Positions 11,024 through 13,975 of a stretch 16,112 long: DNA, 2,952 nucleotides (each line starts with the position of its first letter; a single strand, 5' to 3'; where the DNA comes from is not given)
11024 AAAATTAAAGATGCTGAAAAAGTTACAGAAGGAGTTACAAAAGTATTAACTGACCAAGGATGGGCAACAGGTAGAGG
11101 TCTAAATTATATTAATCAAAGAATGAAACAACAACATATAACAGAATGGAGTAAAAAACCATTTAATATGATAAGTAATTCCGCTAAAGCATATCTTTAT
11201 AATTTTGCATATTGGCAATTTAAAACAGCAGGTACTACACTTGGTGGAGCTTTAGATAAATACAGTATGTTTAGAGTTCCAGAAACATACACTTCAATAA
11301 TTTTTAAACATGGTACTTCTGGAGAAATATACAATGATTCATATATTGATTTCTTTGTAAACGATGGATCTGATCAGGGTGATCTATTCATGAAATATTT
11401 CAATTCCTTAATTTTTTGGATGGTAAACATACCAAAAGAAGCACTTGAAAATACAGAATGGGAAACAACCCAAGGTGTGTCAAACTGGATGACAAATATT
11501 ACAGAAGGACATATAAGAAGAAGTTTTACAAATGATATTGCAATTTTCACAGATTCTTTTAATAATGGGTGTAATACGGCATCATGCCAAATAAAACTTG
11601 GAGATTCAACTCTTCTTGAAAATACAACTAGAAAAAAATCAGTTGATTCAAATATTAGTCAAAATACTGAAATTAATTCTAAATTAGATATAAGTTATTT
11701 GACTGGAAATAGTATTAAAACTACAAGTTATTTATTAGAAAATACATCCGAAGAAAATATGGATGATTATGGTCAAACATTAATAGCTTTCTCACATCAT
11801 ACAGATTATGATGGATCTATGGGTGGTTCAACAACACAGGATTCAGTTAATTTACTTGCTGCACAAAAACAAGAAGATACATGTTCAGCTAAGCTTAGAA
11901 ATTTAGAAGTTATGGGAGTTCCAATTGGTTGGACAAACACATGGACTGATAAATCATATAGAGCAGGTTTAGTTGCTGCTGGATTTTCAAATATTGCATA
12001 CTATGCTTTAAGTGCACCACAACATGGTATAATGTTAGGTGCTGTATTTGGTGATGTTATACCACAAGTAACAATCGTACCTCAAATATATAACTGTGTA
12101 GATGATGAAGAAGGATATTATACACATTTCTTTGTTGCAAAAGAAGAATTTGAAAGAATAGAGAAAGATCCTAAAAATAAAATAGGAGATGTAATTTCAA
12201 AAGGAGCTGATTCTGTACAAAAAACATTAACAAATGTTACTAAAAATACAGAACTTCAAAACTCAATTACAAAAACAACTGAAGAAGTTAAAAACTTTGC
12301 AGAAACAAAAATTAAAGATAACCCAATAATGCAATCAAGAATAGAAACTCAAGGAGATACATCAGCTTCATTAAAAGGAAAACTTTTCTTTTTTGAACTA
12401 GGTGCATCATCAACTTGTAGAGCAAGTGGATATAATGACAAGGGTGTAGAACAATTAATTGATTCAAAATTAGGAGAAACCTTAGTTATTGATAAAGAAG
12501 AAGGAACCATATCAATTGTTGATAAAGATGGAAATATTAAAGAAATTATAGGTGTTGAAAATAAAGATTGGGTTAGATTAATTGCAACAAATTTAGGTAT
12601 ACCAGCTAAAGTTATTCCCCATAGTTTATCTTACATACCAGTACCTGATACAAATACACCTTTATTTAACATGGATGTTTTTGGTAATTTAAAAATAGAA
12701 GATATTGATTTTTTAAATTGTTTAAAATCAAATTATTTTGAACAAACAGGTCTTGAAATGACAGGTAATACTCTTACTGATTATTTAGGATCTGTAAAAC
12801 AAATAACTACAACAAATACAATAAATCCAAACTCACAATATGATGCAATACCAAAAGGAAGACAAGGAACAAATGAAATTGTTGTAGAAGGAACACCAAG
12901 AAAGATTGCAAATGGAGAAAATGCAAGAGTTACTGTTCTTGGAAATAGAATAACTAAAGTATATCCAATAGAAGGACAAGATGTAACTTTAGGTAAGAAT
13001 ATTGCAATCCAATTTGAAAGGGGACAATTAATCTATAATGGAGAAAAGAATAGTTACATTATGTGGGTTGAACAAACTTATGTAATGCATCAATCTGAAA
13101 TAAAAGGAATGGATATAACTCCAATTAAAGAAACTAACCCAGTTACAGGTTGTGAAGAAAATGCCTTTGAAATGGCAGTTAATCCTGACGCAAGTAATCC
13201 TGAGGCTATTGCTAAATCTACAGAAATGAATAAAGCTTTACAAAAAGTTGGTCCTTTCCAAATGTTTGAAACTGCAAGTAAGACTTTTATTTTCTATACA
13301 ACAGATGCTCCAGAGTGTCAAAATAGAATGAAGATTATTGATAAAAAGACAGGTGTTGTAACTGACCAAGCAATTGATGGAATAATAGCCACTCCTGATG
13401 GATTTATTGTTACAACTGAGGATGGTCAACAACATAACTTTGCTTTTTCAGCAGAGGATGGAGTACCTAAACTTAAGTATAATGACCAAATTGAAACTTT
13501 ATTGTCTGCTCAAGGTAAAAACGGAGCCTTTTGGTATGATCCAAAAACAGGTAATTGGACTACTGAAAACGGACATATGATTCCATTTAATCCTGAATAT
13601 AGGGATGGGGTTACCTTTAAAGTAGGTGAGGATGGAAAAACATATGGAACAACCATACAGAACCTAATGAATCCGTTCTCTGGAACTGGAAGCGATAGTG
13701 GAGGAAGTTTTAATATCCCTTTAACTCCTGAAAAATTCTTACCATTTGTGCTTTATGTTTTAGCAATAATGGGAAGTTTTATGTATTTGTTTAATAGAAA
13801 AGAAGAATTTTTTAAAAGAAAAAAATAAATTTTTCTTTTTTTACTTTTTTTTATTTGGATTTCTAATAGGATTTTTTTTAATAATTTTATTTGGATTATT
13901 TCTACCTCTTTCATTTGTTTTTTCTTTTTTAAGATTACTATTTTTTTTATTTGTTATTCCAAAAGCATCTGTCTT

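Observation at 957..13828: Pilus cluster plus giant anchored surface protein: candidate cell-contact or host-attachment module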

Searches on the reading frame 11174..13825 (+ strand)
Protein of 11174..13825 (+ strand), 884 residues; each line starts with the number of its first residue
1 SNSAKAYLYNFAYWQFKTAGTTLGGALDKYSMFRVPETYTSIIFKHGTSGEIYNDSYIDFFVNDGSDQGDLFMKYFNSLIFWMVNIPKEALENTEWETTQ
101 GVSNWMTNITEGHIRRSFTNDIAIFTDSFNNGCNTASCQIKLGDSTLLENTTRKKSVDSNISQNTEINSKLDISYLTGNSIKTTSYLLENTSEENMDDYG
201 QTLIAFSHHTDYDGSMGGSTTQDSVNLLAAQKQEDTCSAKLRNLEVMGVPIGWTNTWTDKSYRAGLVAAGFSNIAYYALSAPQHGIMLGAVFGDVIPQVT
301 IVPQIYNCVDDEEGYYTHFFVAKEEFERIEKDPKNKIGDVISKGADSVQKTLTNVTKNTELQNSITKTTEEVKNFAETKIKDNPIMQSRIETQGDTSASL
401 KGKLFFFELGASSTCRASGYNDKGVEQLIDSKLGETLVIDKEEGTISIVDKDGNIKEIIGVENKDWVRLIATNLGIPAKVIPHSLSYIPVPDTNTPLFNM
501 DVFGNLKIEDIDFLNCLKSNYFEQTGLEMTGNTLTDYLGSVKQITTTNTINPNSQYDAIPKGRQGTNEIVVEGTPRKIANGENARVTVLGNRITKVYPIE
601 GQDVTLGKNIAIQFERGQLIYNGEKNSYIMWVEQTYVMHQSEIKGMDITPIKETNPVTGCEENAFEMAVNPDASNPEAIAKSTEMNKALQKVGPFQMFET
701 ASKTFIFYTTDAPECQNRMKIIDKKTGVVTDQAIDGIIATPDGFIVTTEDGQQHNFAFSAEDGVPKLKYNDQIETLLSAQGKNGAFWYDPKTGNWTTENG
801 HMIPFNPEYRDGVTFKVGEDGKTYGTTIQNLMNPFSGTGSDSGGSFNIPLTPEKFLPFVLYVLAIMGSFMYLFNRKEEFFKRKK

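Call 31: predict_structure(alignment_id=A2)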
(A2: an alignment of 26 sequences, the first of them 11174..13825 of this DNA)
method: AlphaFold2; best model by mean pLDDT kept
length: 884 residues; sequences in the alignment: 26
mean_pLDDT: 66.9   pTM: 0.57
mean pLDDT of the five models: 66.9, 64.6, 61.4, 60.6, 59.6
residues with pLDDT >= 90: 203; 70-90: 189; 50-70: 271; < 50: 221
segments of 3 or more residues with pLDDT < 50: 1-39, 58-118, 160-168, 198-205, 280-290, 316-334, 351-361, 384-386, 410-412, 806-854
pLDDT, mean of each block of 10 residues (from residue 1): 41 39 35 41 58 50 37 40 37 41 40 42 62 59 69 74 46 62 64 52 52 60 70 77 65 58 57 53 45 53 62 50 39 54 61 41 60 65 55 60 56 62 64 67 83 83 86 61 91 92 93 93 91 89 85 79 81 74 93 91 89 91 92 92 93 85 93 90 94 92 90 89 79 92 92 94 93 92 89 88 56 33 27 24 24 47 67 61 52
secondary structure, 60 per line:
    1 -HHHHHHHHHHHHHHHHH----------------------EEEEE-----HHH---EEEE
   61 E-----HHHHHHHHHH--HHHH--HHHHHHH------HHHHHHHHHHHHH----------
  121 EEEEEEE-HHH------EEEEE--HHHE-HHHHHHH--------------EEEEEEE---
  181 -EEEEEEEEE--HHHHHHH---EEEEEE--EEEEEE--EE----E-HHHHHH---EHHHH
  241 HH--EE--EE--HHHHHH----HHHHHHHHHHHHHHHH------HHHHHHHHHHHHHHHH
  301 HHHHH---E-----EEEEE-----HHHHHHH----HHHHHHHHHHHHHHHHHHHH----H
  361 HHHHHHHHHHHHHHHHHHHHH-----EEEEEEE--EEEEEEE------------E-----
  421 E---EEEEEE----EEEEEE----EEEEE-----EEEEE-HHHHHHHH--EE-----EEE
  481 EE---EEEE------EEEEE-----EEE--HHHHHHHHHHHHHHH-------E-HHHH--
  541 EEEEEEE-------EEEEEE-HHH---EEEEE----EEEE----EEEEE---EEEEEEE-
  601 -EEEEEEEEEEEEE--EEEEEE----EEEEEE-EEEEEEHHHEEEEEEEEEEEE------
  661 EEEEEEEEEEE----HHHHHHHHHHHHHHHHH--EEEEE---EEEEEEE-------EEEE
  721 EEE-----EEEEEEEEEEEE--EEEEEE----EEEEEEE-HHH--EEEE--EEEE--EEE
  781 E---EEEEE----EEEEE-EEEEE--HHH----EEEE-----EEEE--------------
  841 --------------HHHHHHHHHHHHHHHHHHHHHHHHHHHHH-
elements in order (helices of 4 or more, strands of 3 or more residues): H2-18 E41-45 E57-61 H67-76 H79-82 H85-91 H98-110 E121-127 E138-142 H150-156 E171-177 E182-190 H193-199 E203-208 E211-216 H227-232 H237-242 H253-258 H263-278 H285-305 E315-319 H325-331 H336-355 H360-381 E387-393 E396-402 E425-430 E435-440 E445-449 E455-459 H461-468 E478-482 E486-489 E496-500 E506-508 H511-525 H535-538 E541-547 E555-560 E568-572 E577-580 E585-589 E593-599 E602-614 E617-622 E627-632 E634-639 E643-654 E661-671 H676-692 E695-699 E703-709 E717-723 E729-740 E743-748 E753-759 E766-769 E772-775 E778-781 E785-789 E794-798 E800-804 E814-817 E823-826 H855-883

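Call 34: fold_search(model_id=the predicted structure, library=pdb)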
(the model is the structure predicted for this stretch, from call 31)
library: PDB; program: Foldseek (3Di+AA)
matches with E <= 10: 709; with E <= 0.001: 4
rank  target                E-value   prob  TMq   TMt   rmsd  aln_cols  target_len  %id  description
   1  4a0p_A                3.8e-04  0.38  0.08  0.10  21.9       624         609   10  Crystal structure of LRP6P3E3P4E4 (released 2011-10-26)
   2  8dvl_A                5.5e-04  0.33  0.08  0.10  22.1       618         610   10  Crystal structure of LRP6 E3E4 in complex with disulfide constrained peptide E3.18 (released 2023-03-29)
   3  6i0z_A                6.1e-04  0.18  0.07  0.10  25.3       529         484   10  CRYSTAL STRUCTURE OF FASCIN IN COMPLEX WITH COMPOUND 1 (released 2019-02-27)
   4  8dvn_A                7.2e-04  0.33  0.08  0.11  23.4       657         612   10  Crystal structure of LRP6 E3E4 in complex with disulfide constrained peptide E3.10 (released 2023-03-29)
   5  6vyc_B                1.1e-03  0.18  0.06  0.11  22.1       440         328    8  Crystal structure of WD-repeat domain of human WDR91 (released 2020-03-25)
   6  8pjr                  1.3e-03  0.35  0.06  0.14  20.9       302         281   12  Crystal structure of the SAKe6AC-LB protein (released 2024-07-10)
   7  7opu                  1.7e-03  0.35  0.07  0.15  20.3       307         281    9  Self-assembled crystal structure of the computationally designed SAKe6BE-3HH protein (released 2022-12-14)
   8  8vbx_A                1.7e-03  0.12  0.07  0.08  23.7       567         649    9  C6 nozzle and fibre complex of the mature bacteriophage PhiM1 particle (released 2024-10-23)
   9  2ecf                  2.4e-03  0.15  0.07  0.08  22.1       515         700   10  Crystal Structure of Dipeptidyl Aminopeptidase IV from Stenotrophomonas maltophilia (released 2008-02-26)
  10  8jxi_A                3.0e-03  0.14  0.06  0.05  28.1       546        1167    9  rat megalin RAP complex wingB (released 2024-06-19)
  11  7onc                  3.5e-03  0.28  0.07  0.15  19.8       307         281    9  Crystal structure of the computationally designed SAKe6BE protein (released 2022-12-14)
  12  8pjz_A                3.7e-03  0.23  0.06  0.14  20.5       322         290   10  Crystal structure of the computationally designed SAKe6EEtal protein (released 2024-07-10)
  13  9kzc_B                4.6e-03  0.14  0.06  0.13  21.6       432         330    8  Cryo-EM structure of the LGI1 LRR-LGI1 EPTP-ADAM22 ECD complex (released 2025-06-25)
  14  7pvp                  4.9e-03  0.25  0.07  0.15  20.3       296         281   13  Crystal structure of the SAKe6BC designer protein (released 2023-01-18)
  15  8pjy                  4.9e-03  0.21  0.07  0.14  20.9       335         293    9  Crystal structure of the computationally designed SAKe6EEref protein (released 2024-07-10)
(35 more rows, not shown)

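Call 52: search_protein_representatives(alignment_id=A4)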
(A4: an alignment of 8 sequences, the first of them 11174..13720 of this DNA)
Query: 8 sequences, 840 profile positions. Proteins with E-value up to 0.001 (for the whole library): 208; up to 1e-10: 184; up to 1e-30: 111. The best 150 are listed.
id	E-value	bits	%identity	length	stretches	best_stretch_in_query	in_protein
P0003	0.0e+00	1291.7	-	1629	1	1-840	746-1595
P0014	0.0e+00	1176.0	-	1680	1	5-840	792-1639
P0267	0.0e+00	1118.9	-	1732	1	2-840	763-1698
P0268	0.0e+00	1061.5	-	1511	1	5-840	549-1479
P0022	0.0e+00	1050.4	-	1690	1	2-840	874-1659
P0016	0.0e+00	1040.2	-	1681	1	6-840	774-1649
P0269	1.9e-296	1002.0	-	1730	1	9-840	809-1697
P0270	1.7e-292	989.0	-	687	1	195-840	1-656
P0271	3.3e-269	911.9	-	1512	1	2-840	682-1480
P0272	1.5e-245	833.7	-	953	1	2-840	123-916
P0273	2.2e-243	826.5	-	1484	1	2-840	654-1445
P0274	2.9e-242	822.8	-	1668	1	2-828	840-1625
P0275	6.6e-242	821.6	-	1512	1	2-832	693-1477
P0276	1.1e-238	811.0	-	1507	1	2-840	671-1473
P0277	2.7e-236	803.1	-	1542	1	2-840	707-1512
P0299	3.9e-209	713.2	-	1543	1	2-829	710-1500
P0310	2.6e-197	674.1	-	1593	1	2-840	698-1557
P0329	2.1e-164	565.3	-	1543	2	4-840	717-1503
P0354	1.4e-54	202.0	-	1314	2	184-840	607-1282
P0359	2.6e-48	181.2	-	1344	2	34-722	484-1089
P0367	1.1e-38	149.4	-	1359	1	405-837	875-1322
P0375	2.3e-29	118.5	-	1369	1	428-830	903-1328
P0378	2.4e-27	111.8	-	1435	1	440-827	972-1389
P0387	4.9e-25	104.2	-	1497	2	572-838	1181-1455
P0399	3.1e-21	91.6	-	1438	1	421-829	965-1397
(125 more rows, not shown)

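Call 54: find_encoding_contigs(protein=P0354, flank=10000, max_places=1)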
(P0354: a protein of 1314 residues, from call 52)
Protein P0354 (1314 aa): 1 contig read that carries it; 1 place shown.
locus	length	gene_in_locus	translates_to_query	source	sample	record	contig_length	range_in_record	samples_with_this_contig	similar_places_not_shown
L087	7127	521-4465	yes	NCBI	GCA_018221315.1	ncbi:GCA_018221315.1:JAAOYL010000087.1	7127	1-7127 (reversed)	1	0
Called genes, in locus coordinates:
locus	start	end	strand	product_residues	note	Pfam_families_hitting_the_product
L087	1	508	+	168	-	?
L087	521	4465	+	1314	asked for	-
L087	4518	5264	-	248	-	PF09754:PAC2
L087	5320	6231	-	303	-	PF00482:T2SSF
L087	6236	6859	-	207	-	PF00482:T2SSF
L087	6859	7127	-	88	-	?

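Call 55: search_protein_families(library=pfam, max_evalue=0.001, proteins=[P0354, P0359, P0367, P0375, P0378, P0387, P0399])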
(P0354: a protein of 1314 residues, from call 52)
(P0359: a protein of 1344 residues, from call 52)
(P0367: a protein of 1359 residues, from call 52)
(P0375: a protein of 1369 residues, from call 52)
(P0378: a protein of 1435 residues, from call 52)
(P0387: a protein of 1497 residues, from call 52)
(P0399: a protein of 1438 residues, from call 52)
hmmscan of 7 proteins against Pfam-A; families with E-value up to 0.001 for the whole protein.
P0354 (1314 aa): 0 families

P0359 (1344 aa): 0 families

P0367 (1359 aa): 0 families

P0375 (1369 aa): 0 families

P0378 (1435 aa): 0 families

P0387 (1497 aa): 0 families

P0399 (1438 aa): 0 families

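Call 56: find_encoding_contigs(protein=P0375, flank=10000, max_places=1)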
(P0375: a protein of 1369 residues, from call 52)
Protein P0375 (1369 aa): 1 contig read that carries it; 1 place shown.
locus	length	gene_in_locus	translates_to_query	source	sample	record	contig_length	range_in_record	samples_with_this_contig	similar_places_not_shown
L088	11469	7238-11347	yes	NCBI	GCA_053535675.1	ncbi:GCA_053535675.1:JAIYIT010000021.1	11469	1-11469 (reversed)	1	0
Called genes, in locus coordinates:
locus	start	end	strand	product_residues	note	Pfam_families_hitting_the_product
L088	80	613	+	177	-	-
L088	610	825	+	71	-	-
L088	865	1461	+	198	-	-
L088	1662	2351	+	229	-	-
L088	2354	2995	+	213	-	-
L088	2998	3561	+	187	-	-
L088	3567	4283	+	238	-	-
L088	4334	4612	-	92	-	-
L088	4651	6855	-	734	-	-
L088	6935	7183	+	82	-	-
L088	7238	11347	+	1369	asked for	-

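Call 57: find_encoding_contigs(protein=P0399, flank=10000, max_places=1)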
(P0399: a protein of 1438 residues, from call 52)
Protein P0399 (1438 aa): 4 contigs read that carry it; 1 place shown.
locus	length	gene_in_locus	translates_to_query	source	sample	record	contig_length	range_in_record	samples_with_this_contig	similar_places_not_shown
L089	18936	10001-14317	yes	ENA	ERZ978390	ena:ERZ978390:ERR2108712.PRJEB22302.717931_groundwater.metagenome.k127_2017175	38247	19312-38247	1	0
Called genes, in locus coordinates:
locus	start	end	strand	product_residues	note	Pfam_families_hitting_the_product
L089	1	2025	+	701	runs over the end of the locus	-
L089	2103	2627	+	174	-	-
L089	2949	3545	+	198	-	-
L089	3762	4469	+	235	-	-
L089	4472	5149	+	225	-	-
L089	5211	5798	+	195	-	-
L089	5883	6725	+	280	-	-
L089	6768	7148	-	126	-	-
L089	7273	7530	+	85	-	PF24434:DUF7557 (weak)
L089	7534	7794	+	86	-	PF05016:ParE_toxin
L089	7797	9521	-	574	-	-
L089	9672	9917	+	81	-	-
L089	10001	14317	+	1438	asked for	-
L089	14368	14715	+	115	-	-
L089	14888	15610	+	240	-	PF02616:SMC_ScpA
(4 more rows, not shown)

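Call 69: search_protein_families(library=pfam, max_evalue=0.01, proteins=[L088:4651-6855:-])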
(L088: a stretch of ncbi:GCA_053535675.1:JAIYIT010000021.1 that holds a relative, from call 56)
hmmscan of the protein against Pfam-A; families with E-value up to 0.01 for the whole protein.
L088:4651-6855:- (734 aa): 0 families
